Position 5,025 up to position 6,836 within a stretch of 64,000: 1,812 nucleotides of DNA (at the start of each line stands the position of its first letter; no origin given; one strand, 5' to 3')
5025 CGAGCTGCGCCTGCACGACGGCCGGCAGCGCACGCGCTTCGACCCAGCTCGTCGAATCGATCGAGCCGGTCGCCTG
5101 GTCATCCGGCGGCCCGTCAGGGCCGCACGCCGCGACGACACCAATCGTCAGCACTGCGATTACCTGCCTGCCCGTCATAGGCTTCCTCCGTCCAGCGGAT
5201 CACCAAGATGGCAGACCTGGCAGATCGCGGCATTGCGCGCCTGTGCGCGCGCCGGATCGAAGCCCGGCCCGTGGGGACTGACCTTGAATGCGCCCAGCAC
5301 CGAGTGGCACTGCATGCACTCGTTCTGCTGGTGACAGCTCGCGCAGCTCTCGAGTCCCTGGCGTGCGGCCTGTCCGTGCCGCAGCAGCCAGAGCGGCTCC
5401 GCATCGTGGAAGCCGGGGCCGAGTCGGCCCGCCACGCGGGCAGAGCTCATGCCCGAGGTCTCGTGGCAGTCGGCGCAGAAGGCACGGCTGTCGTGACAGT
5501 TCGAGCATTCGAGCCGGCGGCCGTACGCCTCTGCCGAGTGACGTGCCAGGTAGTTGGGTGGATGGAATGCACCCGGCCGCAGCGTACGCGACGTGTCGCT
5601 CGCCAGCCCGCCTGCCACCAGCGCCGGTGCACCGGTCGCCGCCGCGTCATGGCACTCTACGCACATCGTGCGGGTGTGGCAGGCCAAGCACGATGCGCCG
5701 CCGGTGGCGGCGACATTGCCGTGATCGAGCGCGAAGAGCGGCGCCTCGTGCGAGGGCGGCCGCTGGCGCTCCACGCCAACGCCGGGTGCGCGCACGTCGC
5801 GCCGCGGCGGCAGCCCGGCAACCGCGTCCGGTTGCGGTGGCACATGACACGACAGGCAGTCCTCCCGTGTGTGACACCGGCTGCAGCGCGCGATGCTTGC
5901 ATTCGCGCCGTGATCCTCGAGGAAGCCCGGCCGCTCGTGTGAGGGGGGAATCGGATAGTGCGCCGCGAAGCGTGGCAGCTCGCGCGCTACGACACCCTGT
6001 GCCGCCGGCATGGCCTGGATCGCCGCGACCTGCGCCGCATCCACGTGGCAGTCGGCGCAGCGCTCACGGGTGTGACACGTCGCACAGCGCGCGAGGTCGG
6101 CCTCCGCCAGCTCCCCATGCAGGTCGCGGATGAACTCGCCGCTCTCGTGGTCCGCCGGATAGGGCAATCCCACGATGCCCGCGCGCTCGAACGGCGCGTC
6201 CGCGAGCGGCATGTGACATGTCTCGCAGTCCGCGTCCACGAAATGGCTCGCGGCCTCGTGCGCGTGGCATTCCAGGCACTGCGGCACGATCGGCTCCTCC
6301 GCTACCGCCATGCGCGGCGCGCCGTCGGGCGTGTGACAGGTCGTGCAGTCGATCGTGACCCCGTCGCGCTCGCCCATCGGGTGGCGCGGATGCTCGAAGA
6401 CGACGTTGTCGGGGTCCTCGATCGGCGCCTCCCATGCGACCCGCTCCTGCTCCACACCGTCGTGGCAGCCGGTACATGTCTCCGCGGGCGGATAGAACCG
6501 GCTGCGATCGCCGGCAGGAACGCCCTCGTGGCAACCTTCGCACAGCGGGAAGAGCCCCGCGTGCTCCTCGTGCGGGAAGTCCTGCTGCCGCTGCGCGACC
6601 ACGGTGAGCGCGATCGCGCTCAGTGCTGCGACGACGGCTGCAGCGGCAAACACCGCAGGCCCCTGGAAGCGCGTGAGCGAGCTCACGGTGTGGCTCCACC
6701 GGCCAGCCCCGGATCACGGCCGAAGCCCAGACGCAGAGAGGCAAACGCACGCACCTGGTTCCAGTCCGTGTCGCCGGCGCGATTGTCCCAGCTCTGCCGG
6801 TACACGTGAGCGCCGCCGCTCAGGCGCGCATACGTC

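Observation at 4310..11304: Six-gene porin plus multihaem-cytochrome operon (46 haem motifs): candidate outer-membrane electron conduit of a non-canonical type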

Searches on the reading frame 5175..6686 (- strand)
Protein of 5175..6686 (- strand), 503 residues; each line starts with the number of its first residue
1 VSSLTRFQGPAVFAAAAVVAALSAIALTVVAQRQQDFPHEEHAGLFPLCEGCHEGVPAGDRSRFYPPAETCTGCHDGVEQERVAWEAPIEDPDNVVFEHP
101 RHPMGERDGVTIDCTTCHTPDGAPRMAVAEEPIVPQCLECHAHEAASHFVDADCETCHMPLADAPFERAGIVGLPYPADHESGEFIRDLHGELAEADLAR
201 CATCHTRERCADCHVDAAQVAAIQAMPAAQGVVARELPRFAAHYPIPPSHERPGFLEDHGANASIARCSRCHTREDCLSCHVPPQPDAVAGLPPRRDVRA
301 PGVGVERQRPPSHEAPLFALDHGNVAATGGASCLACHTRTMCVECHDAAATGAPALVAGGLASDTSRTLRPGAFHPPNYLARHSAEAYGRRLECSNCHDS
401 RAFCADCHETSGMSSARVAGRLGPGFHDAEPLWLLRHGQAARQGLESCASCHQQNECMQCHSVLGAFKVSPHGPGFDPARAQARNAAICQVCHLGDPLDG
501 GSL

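Call 4: search_protein_families(library=pfam, proteins=[window:5175-6686:-], max_evalue=0.1)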
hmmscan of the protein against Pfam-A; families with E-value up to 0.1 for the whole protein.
window:5175-6686:- (503 aa): 2 families
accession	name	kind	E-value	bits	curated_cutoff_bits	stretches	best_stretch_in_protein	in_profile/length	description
PF14522.11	Cytochrome_C7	-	1e-11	44.9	24.8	2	95-158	1-66/67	Cytochrome c7 and related cytochrome c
PF09699.15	Paired_CXXCH_1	-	1.9e-08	34.3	20.6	2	113-145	8-40/41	Doubled CXXCH motif (Paired_CXXCH_1)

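Call 5: search_protein_families(library=ncbifam, proteins=[window:5175-6686:-], max_evalue=0.1)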
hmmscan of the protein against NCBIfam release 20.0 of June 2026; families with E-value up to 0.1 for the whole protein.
window:5175-6686:- (503 aa): 3 families
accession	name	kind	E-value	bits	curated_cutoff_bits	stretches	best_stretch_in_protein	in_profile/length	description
NF043011.1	CytC7_Geobact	equivalog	0.00077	19.9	120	1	12-78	12-77/89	cytochrome c7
TIGR01905.1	paired_CXXCH_1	subfamily_domain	0.0012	18.8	25.2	1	113-144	8-39/41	doubled CXXCH domain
TIGR03508.1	decahem_SO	subfamily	0.0038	16.7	192.2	1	47-150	118-228/258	DmsE family decaheme c-type cytochrome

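Call 14: search_solved_structures(query=window:5175-6686:-, max_evalue=1)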
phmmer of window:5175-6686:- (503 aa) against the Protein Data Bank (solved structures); distinct sequences matched with E-value up to 1: 17.
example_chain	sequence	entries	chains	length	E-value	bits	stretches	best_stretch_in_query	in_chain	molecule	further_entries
6lod_A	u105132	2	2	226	7.4e-07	31.4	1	32-143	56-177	MULTIHEME_CYTC domain-containing protein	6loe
3h4n_A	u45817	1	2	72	0.0034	19.3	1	35-77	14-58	Cytochrome c7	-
4hc3_A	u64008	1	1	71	0.058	15.3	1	34-79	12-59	PpcA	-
4hbf_A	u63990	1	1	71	0.062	15.2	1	34-79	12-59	PpcA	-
1os6_A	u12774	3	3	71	0.066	15.1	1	35-79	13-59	PpcA | Cytochrome c3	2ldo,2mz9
3h34_A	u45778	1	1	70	0.072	15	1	36-76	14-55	Cytochrome c7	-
4hb8_A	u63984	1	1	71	0.074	14.9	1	35-79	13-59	PpcA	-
4haj_A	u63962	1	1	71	0.081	14.8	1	35-79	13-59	PpcA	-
4hb6_A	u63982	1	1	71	0.083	14.8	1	35-79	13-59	PpcA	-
2n91_A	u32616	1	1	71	0.096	14.6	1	35-79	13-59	Cytochrome C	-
3sj4_X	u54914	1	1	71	0.1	14.5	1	35-77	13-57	CYTOCHROME C7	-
3sj0_X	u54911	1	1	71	0.11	14.4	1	35-77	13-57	CYTOCHROME C7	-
3sel_X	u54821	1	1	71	0.11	14.3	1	35-77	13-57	CYTOCHROME C7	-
3sj1_X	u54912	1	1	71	0.13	14.1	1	35-77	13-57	CYTOCHROME C7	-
3h33_A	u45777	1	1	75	0.49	12.2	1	37-78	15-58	Cytochrome c7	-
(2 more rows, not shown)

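Call 41: search_solved_structures(query=A3, max_evalue=0.1, show_alignments=1)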
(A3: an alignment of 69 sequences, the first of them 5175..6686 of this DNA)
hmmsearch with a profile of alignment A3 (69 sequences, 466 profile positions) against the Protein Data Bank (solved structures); distinct sequences matched with E-value up to 0.1: 32.
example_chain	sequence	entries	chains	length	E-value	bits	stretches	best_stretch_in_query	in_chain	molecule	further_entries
2e84_A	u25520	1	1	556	5.1e-13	51.9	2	36-155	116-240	High-molecular-weight cytochrome c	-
1h29_A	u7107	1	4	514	2e-11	46.6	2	36-156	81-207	HIGH-MOLECULAR-WEIGHT CYTOCHROME C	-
1gws_A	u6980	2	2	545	2.1e-11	46.5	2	36-156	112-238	HIGH-MOLECULAR-WEIGHT CYTOCHROME C | High-molecular-weight cytochrome c precursor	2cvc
1z1n_X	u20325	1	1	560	1.8e-10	43.5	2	33-133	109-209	sixteen heme cytochrome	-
4lmh_A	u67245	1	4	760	2.9e-08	36.2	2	121-198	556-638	Extracellular iron oxide respiratory system surface decaheme cytochrome c component OmcA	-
6lod_A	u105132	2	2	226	1.6e-07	33.8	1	25-133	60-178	MULTIHEME_CYTC domain-containing protein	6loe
6btm_A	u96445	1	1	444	2e-07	33.4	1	68-157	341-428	Alternative Complex III subunit A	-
8k9e_A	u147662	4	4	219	5e-07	32.1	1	15-132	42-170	Cytochrome c7-like domain-containing protein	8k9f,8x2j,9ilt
8z82_C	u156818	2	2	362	7.2e-05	25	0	51-111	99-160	Photosynthetic reaction center cytochrome c subunit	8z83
8k5o_C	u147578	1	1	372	0.00015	23.9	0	310-369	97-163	Photosynthetic reaction center cytochrome c subunit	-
3h4n_A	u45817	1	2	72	0.0011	21.1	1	18-66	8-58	Cytochrome c7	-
6r2q_C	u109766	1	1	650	0.0022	20.1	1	37-159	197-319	Decaheme c-type cytochrome, OmcA/MtrC family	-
6qyc_A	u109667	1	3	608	0.003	19.7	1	37-159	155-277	Decaheme c-type cytochrome, OmcA/MtrC family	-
3bxu_A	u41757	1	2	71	0.012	17.7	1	18-69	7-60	Cytochrome c3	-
7tfs_A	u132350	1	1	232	0.012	17.7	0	97-131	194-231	Cytochrome c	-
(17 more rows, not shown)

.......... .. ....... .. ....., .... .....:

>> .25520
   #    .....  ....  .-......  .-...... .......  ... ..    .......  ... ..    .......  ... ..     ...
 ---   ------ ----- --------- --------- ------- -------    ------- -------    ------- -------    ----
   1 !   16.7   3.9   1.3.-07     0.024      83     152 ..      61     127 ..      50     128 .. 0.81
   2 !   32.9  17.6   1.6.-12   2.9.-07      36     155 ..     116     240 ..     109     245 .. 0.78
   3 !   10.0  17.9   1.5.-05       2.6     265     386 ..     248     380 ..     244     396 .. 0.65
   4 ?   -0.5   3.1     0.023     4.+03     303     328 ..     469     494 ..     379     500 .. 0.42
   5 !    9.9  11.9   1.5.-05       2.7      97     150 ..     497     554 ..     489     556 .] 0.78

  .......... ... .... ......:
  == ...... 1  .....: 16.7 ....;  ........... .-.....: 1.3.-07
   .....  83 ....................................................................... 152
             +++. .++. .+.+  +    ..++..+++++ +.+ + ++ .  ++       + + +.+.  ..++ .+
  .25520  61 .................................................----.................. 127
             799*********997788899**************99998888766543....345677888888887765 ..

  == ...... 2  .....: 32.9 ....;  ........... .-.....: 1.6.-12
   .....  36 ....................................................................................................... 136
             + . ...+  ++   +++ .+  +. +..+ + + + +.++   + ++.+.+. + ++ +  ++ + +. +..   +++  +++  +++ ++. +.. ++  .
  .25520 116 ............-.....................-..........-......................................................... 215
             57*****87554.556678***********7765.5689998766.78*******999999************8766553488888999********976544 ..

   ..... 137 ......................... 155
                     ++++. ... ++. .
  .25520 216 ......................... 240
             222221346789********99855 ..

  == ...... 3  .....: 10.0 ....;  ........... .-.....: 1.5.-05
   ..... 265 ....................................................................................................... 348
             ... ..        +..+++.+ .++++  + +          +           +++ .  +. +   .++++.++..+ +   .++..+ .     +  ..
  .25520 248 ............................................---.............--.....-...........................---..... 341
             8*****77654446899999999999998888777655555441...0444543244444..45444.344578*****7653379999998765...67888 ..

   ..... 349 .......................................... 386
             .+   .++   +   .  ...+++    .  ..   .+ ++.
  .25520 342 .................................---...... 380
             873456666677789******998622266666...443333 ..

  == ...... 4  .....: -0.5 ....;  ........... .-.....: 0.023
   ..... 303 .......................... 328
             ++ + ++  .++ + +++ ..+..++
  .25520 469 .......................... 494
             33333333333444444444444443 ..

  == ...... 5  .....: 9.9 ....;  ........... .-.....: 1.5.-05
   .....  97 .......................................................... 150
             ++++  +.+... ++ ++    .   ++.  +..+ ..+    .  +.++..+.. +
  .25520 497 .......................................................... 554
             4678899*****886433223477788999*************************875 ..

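Call 55: find_homologous_proteins(query=window:5175-6686:-, max_evalue=0.00001)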
Query window:5175-6686:- (503 aa): 1258 proteins with E <= 0.00001 among 8000 candidates; the best 120 are listed.
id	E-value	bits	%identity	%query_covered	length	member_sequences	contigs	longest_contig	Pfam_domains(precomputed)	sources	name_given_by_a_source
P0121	5.3e-239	812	70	100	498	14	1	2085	PF09699.16,PF14522.12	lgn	-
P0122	3.2e-229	780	70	94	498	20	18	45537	PF09699.16,PF14522.12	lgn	-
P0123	2.8e-228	777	67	99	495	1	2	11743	PF09699.16,PF14522.12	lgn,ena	-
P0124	3.4e-227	773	44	97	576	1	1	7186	PF09699.16,PF14522.12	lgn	-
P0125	1.9e-223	761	65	99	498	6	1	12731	PF09699.16,PF14522.12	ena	-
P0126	1.6e-218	745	64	96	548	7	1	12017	PF09699.16,PF14522.12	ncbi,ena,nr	ncbi:MAG TPA: hypothetical protein VK912_03595 [Longimicrobiales bacterium]|nr:hypothetical protein 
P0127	2.1e-218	744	63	97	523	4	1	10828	PF09699.16,PF14522.12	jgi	jgi:predicted CXXCH cytochrome family protein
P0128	1.9e-217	741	67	93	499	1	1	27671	PF14522.12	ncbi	ncbi:MAG TPA: hypothetical protein VFZ69_07690 [Longimicrobiales bacterium]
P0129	1.6e-216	738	69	93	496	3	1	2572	PF09699.16,PF14522.12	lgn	-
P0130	1.1e-214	732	49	97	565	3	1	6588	PF09699.16,PF14522.12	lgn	-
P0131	9.2e-214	729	64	64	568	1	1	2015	PF09699.16,PF14522.12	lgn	-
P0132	3.9e-210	717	61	95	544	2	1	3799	PF09699.16,PF14522.12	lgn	-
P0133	1.8e-209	715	64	97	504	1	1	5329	PF09699.16,PF14522.12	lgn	-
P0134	3.4e-209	714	64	99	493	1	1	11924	PF14522.12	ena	-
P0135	3.9e-207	707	58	93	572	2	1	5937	PF14522.12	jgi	jgi:predicted CXXCH cytochrome family protein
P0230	3.1e-148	513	37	93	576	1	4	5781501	PF09699.16,PF14522.12,PF22113.2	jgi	jgi:hypothetical protein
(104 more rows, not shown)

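Call 56: find_encoding_contigs(protein=P0230, flank=9000, max_places=2)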
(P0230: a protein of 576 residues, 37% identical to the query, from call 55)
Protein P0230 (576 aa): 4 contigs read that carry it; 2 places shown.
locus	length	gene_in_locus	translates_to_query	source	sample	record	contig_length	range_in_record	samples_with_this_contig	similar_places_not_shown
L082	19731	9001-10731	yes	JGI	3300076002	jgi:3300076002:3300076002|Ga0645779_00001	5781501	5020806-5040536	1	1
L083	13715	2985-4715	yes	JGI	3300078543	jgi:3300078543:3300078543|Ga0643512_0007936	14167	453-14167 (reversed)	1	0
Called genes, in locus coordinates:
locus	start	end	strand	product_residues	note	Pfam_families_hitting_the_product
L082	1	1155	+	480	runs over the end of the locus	PF00072:Response_reg, PF00158:Sigma54_activat, PF14532:Sigma54_activ_2, PF20030:bpMoxR (weak), PF07724:AAA_2 (weak), PF07728:AAA_5, PF25601:AAA_lid_14, PF02954:HTH_8, +1 more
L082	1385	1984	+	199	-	-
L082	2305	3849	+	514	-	PF14522:Cytochrome_C7 (faint), PF14537:Cytochrom_c3_2 (faint), PF13435:Cytochrome_C554 (weak), PF22113:Mtrc-MtrF_II-IV_dom (weak), PF09699:Paired_CXXCH_1 (weak)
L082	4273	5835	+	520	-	PF09699:Paired_CXXCH_1 (faint), PF14522:Cytochrome_C7 (faint), PF14537:Cytochrom_c3_2 (faint), PF13435:Cytochrome_C554 (weak), PF22113:Mtrc-MtrF_II-IV_dom (weak)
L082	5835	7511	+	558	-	PF02085:Cytochrom_CIII (faint), PF14522:Cytochrome_C7 (faint), PF14537:Cytochrom_c3_2 (faint)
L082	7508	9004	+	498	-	-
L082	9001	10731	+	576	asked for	PF09699:Paired_CXXCH_1 (faint), PF14522:Cytochrome_C7 (faint), PF22113:Mtrc-MtrF_II-IV_dom (faint)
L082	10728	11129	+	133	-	PF00515:TPR_1 (faint), PF07719:TPR_2 (faint), PF14559:TPR_19 (faint)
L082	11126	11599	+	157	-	PF13442:Cytochrome_CBB3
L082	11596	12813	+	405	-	-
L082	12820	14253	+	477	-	PF22113:Mtrc-MtrF_II-IV_dom (faint), PF09699:Paired_CXXCH_1 (faint), PF13435:Cytochrome_C554 (faint), PF14522:Cytochrome_C7 (faint), PF14537:Cytochrom_c3_2 (weak)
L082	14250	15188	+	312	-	-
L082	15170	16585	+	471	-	PF02085:Cytochrom_CIII (faint), PF14522:Cytochrome_C7 (faint), PF14537:Cytochrom_c3_2 (faint)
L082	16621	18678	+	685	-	PF04107:GCS2, PF00571:CBS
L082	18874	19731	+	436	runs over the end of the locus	PF00285:Citrate_synt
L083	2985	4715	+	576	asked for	PF09699:Paired_CXXCH_1 (faint), PF14522:Cytochrome_C7 (faint), PF22113:Mtrc-MtrF_II-IV_dom (faint)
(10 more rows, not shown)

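Call 72: predict_structure(alignment_id=A4)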
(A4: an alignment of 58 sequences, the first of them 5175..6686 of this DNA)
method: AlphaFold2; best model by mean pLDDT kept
length: 503 residues; sequences in the alignment: 58
mean_pLDDT: 63.9   pTM: 0.45
mean pLDDT of the five models: 63.9, 63.0, 61.5, 60.3, 59.0
residues with pLDDT >= 90: 89; 70-90: 110; 50-70: 129; < 50: 175
segments of 3 or more residues with pLDDT < 50: 1-5, 85-107, 110-115, 137-150, 339-352, 365-435, 447-470
pLDDT, mean of each block of 10 residues (from residue 1): 52 89 89 55 51 59 70 67 48 45 45 50 57 50 42 73 92 87 87 91 94 92 95 93 84 84 88 88 85 92 70 67 57 52 42 55 49 39 39 33 44 40 35 48 48 41 39 71 72 64 44
secondary structure, 60 per line:
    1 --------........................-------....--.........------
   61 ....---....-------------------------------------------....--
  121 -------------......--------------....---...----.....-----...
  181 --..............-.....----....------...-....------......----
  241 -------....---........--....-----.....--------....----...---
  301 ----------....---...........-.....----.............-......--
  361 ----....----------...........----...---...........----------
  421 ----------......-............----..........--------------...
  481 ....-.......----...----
elements in order: H9-32 H40-43 H46-54 H61-64 H68-71 H115-118 H134-139 H154-157 H168-172 H183-196 H198-202 H207-210 H221-224 H231-236 H248-251 H255-262 H265-268 H274-278 H287-290 H311-314 H318-328 H330-334 H339-351 H353-358 H365-368 H379-389 H400-410 H431-436 H438-449 H454-463 H478-484 H486-492

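Call 75: fold_search(model_id=the predicted structure, library=pdb)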
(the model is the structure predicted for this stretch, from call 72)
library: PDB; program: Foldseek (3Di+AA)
matches with E <= 10: 0; with E <= 0.001: 0
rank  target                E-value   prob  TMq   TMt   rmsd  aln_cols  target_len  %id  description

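Call 86: search_protein_families(library=pfam, proteins=[L082:11596-12813:+, L082:14250-15188:+, L082:1385-1984:+], max_evalue=0.01)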
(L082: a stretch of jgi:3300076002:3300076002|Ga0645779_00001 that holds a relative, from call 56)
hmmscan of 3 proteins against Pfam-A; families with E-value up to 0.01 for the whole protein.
L082:11596-12813:+ (405 aa): 0 families

L082:14250-15188:+ (312 aa): 1 family
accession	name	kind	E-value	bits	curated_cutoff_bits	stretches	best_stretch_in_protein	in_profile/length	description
PF01292.26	Ni_hydr_CYTB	-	8.1e-05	22.9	30.1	1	39-223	1-160/179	Prokaryotic cytochrome b561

L082:1385-1984:+ (199 aa): 0 families
